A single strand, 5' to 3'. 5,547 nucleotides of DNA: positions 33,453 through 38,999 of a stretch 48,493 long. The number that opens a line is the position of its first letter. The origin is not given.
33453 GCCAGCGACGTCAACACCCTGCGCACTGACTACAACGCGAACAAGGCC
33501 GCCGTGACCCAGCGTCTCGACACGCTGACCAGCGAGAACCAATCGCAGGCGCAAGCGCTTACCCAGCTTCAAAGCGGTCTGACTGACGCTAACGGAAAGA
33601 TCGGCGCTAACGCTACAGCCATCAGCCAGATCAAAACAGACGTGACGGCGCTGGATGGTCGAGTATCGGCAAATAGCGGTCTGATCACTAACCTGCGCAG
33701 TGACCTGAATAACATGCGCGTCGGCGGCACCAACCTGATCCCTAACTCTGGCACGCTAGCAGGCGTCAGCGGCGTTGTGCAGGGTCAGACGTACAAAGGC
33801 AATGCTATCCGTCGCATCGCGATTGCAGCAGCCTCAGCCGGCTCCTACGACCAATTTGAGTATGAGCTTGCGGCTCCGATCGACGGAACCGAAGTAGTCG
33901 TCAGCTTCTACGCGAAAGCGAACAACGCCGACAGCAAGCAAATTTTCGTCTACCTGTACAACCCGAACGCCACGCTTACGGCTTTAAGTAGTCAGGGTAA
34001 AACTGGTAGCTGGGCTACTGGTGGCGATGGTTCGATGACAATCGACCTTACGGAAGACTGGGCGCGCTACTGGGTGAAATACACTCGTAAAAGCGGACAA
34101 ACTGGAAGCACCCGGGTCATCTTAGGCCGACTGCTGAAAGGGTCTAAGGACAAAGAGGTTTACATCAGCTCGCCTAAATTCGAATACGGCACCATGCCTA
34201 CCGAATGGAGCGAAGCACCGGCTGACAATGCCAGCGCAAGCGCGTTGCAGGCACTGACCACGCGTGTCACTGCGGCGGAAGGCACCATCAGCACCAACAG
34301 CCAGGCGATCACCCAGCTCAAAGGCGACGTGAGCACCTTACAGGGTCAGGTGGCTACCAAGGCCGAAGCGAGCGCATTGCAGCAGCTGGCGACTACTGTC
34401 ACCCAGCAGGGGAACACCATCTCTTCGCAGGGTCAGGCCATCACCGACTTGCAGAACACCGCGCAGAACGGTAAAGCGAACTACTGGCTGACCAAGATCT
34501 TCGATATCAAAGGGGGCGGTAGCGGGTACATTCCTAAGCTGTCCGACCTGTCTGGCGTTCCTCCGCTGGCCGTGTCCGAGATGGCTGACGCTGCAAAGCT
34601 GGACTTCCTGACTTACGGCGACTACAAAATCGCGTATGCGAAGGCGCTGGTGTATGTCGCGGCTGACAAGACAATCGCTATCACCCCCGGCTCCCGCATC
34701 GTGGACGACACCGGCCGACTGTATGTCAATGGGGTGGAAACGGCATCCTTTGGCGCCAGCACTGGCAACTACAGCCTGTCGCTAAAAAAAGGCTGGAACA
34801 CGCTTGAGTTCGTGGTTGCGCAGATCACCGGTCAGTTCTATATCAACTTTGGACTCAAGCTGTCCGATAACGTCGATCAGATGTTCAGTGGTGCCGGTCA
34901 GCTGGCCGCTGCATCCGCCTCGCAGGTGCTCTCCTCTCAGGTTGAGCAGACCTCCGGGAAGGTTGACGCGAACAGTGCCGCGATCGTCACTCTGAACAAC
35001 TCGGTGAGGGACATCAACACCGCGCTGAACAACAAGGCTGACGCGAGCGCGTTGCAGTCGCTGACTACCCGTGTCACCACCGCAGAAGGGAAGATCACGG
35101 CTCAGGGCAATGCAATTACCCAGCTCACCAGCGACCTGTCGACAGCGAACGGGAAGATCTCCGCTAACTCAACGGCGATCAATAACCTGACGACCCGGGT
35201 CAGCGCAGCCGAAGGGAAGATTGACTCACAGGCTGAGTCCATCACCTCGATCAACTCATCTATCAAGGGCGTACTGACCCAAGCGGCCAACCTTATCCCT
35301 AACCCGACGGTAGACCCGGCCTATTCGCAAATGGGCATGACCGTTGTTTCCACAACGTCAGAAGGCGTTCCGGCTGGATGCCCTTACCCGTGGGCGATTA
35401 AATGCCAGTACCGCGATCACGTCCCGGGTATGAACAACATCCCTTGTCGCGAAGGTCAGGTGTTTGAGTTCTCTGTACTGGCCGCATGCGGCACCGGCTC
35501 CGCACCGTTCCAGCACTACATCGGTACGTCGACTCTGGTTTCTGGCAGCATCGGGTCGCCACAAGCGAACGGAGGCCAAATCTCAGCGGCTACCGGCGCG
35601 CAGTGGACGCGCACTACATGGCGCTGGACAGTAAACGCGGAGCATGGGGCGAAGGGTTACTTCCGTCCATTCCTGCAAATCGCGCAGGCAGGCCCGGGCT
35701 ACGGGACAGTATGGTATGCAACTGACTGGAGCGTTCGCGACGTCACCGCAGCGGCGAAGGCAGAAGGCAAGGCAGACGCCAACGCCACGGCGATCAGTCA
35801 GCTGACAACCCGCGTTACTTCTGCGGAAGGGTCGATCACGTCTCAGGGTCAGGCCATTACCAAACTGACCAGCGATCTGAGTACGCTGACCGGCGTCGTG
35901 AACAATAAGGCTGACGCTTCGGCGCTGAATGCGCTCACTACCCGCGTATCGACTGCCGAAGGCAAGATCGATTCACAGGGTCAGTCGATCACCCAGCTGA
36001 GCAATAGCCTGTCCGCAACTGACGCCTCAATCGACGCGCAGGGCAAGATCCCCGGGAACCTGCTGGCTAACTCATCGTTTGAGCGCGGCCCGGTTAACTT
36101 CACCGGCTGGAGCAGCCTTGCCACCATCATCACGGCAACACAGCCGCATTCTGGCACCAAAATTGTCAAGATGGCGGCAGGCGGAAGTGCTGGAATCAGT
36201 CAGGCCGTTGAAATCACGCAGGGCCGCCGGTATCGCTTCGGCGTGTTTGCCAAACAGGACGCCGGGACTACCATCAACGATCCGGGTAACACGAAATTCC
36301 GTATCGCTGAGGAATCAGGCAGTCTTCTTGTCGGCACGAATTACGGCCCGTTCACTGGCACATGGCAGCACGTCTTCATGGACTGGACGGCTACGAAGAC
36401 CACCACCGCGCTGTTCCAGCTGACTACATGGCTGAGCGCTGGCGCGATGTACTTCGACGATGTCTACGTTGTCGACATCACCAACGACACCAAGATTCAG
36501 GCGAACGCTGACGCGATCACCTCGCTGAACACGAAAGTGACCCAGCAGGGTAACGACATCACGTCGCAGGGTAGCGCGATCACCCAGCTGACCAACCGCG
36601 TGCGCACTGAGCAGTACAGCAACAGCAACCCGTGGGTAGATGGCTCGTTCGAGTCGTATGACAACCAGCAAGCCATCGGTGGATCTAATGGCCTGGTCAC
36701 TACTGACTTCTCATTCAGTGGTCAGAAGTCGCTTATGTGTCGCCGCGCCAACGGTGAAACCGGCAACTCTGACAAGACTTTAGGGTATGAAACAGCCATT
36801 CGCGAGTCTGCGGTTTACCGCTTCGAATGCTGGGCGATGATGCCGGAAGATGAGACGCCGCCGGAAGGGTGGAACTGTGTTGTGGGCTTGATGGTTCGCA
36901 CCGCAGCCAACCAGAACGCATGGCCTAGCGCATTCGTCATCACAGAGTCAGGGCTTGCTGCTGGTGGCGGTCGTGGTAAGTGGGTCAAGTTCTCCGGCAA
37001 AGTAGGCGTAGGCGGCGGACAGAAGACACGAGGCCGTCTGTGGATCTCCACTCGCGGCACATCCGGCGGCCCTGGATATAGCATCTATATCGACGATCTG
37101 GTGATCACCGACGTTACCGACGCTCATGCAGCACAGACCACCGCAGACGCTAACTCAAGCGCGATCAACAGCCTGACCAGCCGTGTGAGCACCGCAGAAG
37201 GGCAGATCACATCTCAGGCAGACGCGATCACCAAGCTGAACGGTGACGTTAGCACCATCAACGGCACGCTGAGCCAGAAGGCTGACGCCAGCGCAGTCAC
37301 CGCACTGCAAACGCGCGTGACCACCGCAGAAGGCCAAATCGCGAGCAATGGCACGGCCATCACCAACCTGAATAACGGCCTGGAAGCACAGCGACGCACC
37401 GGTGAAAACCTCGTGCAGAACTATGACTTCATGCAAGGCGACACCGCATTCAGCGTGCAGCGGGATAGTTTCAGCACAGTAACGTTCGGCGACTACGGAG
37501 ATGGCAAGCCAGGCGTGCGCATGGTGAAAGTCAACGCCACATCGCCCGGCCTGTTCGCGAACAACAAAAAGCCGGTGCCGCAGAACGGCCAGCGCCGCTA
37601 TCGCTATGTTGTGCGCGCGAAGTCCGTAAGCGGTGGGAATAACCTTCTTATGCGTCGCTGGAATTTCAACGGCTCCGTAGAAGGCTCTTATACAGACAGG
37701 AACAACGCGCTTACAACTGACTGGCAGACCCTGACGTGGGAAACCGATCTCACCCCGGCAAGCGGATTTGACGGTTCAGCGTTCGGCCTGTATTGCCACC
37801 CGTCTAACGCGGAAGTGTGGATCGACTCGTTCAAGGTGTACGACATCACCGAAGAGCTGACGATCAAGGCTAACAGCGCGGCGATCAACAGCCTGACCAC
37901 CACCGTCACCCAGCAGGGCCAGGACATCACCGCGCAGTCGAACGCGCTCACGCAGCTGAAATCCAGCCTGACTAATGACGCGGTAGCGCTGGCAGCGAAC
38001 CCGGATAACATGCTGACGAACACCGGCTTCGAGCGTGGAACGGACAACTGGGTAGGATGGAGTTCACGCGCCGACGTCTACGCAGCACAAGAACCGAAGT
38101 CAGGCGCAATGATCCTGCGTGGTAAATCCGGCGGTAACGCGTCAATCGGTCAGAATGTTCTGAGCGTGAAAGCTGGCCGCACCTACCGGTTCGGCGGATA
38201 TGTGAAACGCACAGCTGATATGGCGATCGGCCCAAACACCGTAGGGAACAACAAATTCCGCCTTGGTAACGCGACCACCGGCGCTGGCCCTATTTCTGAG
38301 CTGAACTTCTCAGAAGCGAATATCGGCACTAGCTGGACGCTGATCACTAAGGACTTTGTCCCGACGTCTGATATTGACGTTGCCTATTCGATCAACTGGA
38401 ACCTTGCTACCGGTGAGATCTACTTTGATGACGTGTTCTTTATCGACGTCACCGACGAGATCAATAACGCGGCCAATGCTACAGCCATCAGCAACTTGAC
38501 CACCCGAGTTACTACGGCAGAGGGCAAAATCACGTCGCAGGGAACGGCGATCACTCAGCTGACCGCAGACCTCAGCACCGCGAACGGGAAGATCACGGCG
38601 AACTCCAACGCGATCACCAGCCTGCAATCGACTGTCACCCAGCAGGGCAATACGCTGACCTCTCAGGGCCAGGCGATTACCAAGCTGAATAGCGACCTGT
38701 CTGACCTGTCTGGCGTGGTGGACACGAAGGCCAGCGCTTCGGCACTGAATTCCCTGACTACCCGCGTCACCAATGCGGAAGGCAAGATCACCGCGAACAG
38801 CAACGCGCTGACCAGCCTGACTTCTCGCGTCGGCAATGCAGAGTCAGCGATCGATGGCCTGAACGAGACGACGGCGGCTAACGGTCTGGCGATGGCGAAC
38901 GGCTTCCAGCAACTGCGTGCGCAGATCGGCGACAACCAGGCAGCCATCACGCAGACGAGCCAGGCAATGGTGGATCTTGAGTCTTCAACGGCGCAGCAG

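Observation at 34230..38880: Near-identical DNA repeats within J could drive module gain and loss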

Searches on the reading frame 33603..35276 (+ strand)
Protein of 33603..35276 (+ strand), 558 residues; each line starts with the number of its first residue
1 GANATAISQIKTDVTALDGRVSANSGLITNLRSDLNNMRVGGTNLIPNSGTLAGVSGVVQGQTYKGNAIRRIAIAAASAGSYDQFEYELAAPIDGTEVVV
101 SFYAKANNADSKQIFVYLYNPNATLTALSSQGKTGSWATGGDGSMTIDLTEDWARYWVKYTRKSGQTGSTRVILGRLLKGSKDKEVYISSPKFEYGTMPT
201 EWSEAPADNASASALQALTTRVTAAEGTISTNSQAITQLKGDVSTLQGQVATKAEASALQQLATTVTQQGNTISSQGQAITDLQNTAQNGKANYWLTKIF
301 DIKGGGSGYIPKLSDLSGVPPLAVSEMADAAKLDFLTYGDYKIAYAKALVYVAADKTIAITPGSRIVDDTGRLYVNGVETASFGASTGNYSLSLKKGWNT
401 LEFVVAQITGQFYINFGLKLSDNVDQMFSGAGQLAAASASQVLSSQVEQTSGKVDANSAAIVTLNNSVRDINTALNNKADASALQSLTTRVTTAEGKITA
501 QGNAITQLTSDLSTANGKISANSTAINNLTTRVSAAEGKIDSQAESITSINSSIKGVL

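Call 87: predict_structure(alignment_id=A1)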
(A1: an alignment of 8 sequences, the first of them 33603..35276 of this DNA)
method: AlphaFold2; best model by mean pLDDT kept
length: 558 residues; sequences in the alignment: 8
mean_pLDDT: 49.1   pTM: 0.32
mean pLDDT of the five models: 49.1, 44.7, 44.4, 42.8, 39.3
residues with pLDDT >= 90: 2; 70-90: 96; 50-70: 146; < 50: 314
segments of 3 or more residues with pLDDT < 50: 1-6, 30-67, 199-201, 208-343, 361-371, 376-380, 384-388, 406-504
pLDDT, mean of each block of 10 residues (from residue 1): 46 56 51 39 31 30 43 72 68 64 80 82 82 82 83 83 73 73 78 60 47 37 40 43 38 33 32 31 27 27 35 35 28 38 48 53 39 49 50 56 49 35 29 25 24 28 31 33 42 44 52 58 60 60 66 56
secondary structure, 60 per line:
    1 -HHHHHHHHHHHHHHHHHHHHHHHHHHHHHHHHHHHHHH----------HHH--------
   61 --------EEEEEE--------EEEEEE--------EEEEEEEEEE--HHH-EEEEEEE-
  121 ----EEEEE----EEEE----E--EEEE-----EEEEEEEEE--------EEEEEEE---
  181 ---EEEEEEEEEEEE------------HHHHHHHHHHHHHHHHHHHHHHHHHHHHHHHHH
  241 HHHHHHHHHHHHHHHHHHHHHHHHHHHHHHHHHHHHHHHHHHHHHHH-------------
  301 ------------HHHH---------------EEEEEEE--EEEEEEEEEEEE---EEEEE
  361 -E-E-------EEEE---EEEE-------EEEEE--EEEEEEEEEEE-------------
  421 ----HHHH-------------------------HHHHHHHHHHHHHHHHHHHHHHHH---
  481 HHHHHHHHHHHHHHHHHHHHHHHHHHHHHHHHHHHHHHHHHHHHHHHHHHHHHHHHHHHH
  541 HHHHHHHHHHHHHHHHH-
elements in order: H2-39 E69-74 E83-88 E97-106 E113-119 E125-129 E134-137 E145-148 E154-162 E171-177 E184-195 H208-287 H313-316 E332-338 E341-352 E356-360 E372-375 E379-382 E390-394 E397-407 H425-428 H454-477 H481-557

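Call 89: fold_search(model_id=the predicted structure, library=pdb)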
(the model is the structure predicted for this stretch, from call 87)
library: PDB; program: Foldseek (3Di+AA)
matches with E <= 10: 1610; with E <= 0.001: 10
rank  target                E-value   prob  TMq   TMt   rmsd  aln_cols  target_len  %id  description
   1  8zdp_v                5.3e-05  0.95  0.13  0.10  46.9       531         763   13  Cryo-EM structure of Mycobacteriophage Douge Central fiber (gp20) (released 2025-06-25)
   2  8zdq_v                7.7e-05  0.95  0.12  0.08  42.8       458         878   13  Cryo-EM structure of Mycobacteriophage Douge complete baseplate (gp13, gp17, gp23, gp16, gp18 and gp20) (released 2025-06-25)
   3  5x7o_A                1.9e-04  0.72  0.09  0.04  43.1       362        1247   11  Crystal structure of Paenibacillus sp. 598K alpha-1,6-glucosyltransferase (released 2017-07-26)
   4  4w8j                  2.7e-04  0.51  0.09  0.06  39.2       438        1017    8  Structure of the full-length insecticidal protein Cry1Ac reveals intriguing details of toxin packaging into in vivo form (released 2014-09-17)
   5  8ziy_A                5.4e-04  0.99  0.15  0.14  36.0       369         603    6  trypsinogen-EP-E574A (released 2025-05-21)
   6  3wnk                  5.7e-04  0.41  0.09  0.07  40.6       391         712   10  Crystal Structure of Bacillus circulans T-3040 cycloisomaltooligosaccharide glucanotransferase (released 2014-02-05)
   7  4xup_C                7.9e-04  1.00  0.13  0.36  10.6       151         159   11  Structure of the N-terminal CBM22-1-CBM22-2 tandem domain from Paenibacillus barcinonensis Xyn10C (released 2015-06-03)
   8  3wnl_A                7.9e-04  0.38  0.08  0.07  41.1       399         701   10  D308A mutant of Bacillus circulans T-3040 cycloisomaltooligosaccharide glucanotransferase complexed with isomaltohexao (released 2014-02-05)
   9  5e7t_B                8.3e-04  0.99  0.14  0.24   9.3       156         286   15  Structure of the tripod (BppUct-A-L) from the baseplate of bacteriophage Tuc2009 (released 2015-12-30)
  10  8okh_B                8.8e-04  0.57  0.08  0.17  13.8       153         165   10  Crystal structure of Bdellovibrio bacteriovorus Bd1399 (released 2023-10-25)
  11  8a28_A                1.0e-03  1.00  0.15  0.20   6.2       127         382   12  Structure of the astacin zymogen of LAST-MAM from Limulus polyphemus (released 2022-10-19)
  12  6yg8_B                1.1e-03  0.33  0.09  0.08  49.0       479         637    8  Cryo-EM structure of a BcsB pentamer in the context of an assembled Bcs macrocomplex (released 2021-02-24)
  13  2wq4_A                1.4e-03  0.35  0.07  0.18  15.9       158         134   13  N-terminal domain of BC2L-C Lectin from Burkholderia cenocepacia (released 2010-01-12)
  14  4xuo_A                1.5e-03  0.99  0.12  0.35  11.0       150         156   13  Structure of the CBM22-1 xylan-binding domain from Paenibacillus barcinonensis Xyn10C (released 2015-06-03)
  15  4xup_E                1.7e-03  0.99  0.13  0.35  11.3       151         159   10  Structure of the N-terminal CBM22-1-CBM22-2 tandem domain from Paenibacillus barcinonensis Xyn10C (released 2015-06-03)
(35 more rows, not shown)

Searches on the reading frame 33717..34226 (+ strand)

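Call 50: search_protein_families(library=pfam, proteins=[window:33717-34226:+], max_evalue=1)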
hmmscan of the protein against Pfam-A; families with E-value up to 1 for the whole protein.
window:33717-34226:+ (170 aa): 1 family
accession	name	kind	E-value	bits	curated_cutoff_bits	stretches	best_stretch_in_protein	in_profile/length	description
PF13496.11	DUF4120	-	0.0021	18.7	27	1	96-150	31-84/96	Domain of unknown function (DUF4120)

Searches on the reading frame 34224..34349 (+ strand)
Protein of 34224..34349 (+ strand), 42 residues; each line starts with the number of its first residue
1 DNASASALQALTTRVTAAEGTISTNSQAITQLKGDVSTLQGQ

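Call 98: search_solved_structures(query=A2, max_evalue=10, show_alignments=4)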
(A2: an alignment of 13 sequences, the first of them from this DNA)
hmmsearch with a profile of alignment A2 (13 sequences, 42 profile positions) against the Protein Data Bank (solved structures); distinct sequences matched with E-value up to 10: 9.
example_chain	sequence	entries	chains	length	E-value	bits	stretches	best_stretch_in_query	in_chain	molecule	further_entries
4lin_A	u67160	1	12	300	2e-16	62.6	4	1-24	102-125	Tail needle protein gp26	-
4zxq_A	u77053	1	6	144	1.3e-08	37.6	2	1-24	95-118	Tail needle protein gp26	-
2poh_A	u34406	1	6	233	3e-08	36.4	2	1-24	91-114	Head completion protein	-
4zkp_A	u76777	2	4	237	3.1e-08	36.3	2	1-24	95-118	Tail needle protein gp26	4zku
3c9i_A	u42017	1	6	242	3.3e-08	36.2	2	1-24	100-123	Tail needle protein gp26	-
2jjl_A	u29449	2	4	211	0.008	19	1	4-40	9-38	SIGMA-C CAPSID PROTEIN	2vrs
5bu8_A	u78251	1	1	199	0.017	18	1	1-22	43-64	DNA stabilization protein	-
5bu5_A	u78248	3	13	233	0.02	17.8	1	1-22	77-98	DNA stabilization protein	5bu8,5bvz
4eij_A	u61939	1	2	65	0.43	13.5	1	21-41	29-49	P protein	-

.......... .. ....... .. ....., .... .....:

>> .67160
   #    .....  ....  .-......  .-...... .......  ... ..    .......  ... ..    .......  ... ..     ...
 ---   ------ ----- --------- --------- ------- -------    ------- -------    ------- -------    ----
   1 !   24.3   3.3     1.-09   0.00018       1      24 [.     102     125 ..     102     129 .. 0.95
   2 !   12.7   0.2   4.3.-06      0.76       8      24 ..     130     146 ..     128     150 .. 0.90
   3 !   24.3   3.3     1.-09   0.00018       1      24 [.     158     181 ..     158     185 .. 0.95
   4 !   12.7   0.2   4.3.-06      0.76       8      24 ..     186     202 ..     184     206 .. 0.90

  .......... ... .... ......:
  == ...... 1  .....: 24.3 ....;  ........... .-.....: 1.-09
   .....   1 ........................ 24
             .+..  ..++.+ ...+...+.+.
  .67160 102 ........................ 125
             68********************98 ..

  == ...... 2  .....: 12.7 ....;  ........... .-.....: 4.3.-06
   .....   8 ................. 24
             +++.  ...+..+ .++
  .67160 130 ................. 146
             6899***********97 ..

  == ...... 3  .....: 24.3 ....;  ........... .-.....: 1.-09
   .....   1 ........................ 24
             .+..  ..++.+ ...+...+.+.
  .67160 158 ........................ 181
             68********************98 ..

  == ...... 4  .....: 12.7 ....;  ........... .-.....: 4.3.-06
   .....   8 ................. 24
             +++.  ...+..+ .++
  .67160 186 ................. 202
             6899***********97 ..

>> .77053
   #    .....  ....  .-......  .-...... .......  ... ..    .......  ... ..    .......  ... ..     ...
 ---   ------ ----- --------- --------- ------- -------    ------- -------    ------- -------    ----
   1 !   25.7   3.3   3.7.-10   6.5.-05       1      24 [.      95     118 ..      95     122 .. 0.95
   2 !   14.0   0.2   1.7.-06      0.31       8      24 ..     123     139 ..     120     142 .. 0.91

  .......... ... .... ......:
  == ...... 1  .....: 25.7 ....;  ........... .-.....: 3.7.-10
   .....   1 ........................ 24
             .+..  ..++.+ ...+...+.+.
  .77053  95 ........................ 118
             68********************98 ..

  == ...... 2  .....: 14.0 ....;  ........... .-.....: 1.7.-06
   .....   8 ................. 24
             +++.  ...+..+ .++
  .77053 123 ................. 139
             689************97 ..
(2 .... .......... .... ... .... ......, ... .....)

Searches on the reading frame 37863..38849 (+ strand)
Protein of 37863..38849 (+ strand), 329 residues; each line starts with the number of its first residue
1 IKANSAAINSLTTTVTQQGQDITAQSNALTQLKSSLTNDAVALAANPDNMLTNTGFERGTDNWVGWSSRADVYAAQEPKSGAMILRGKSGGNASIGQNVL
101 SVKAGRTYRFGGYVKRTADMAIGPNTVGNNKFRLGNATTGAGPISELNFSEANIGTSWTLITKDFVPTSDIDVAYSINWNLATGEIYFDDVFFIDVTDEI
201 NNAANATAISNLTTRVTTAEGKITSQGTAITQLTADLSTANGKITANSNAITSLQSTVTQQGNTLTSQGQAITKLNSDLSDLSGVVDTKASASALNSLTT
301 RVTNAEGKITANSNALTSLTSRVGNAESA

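Call 86: search_dna_similar(query=window:37863-38849:+, collection=plasmids, mode=protein, max_rows=12)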
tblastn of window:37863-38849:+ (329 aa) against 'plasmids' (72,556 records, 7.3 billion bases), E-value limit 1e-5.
Records with a match: 682; places in all: 4290; records where one place covers at least 80% of the query: 518.
Best place of each record, by identity: <60% 682.
By first word of the organism name: Klebsiella 523; Acinetobacter 144; Escherichia 7; Moellerella 3; Raoultella 1; Enterobacter 1; Leisingera 1; Pectobacterium 1; Providencia 1.
By predicted mobility (MOB-suite, as given by PLSDB): non-mobilizable 578; mobilizable 96; conjugative 8.
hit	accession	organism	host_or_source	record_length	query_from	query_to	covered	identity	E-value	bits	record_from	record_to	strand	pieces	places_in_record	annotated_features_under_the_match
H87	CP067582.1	Klebsiella pneumoniae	Homo sapiens,urine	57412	2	319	97%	44.0%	6e-55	200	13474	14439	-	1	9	none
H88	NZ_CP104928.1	Klebsiella pasteurii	cell culture,Out-of-house environment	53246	2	327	99%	41.4%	3e-48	237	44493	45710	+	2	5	carbohydrate binding domain-containing protein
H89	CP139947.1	Klebsiella pneumoniae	Homo sapiens,cell culture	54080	2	319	97%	42.3%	5e-36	218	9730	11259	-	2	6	none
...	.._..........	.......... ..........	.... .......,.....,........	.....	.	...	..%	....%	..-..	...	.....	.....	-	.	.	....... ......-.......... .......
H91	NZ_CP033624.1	Klebsiella pneumoniae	Homo sapiens,rectal swab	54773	2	319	97%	42.3%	1e-35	217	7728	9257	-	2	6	DUF1983 domain-containing protein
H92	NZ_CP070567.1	Klebsiella pneumoniae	Homo sapiens,rectal swab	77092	2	319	97%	42.3%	1e-35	217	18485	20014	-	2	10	DUF1983 domain-containing protein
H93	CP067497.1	Klebsiella pneumoniae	Homo sapiens,respiratory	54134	2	319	97%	42.3%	9e-36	217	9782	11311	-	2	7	carbohydrate binding domain-containing protein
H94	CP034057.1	Klebsiella pneumoniae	Homo sapiens,blood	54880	2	319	97%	42.3%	8e-34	211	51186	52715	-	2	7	none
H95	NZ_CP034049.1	Klebsiella pneumoniae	Homo sapiens,blood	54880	2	319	97%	42.3%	9e-34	211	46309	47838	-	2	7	DUF1983 domain-containing protein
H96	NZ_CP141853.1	Klebsiella pneumoniae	Homo sapiens,pure culture,urine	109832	2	319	97%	42.0%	3e-35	216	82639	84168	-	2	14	DUF1983 domain-containing protein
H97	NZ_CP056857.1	Klebsiella pneumoniae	culture,Freshwater sample from ...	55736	2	319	97%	42.0%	2e-35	216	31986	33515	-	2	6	DUF1983 domain-containing protein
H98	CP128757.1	Klebsiella pneumoniae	Homo sapiens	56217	2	319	97%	42.0%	2e-35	216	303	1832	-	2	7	none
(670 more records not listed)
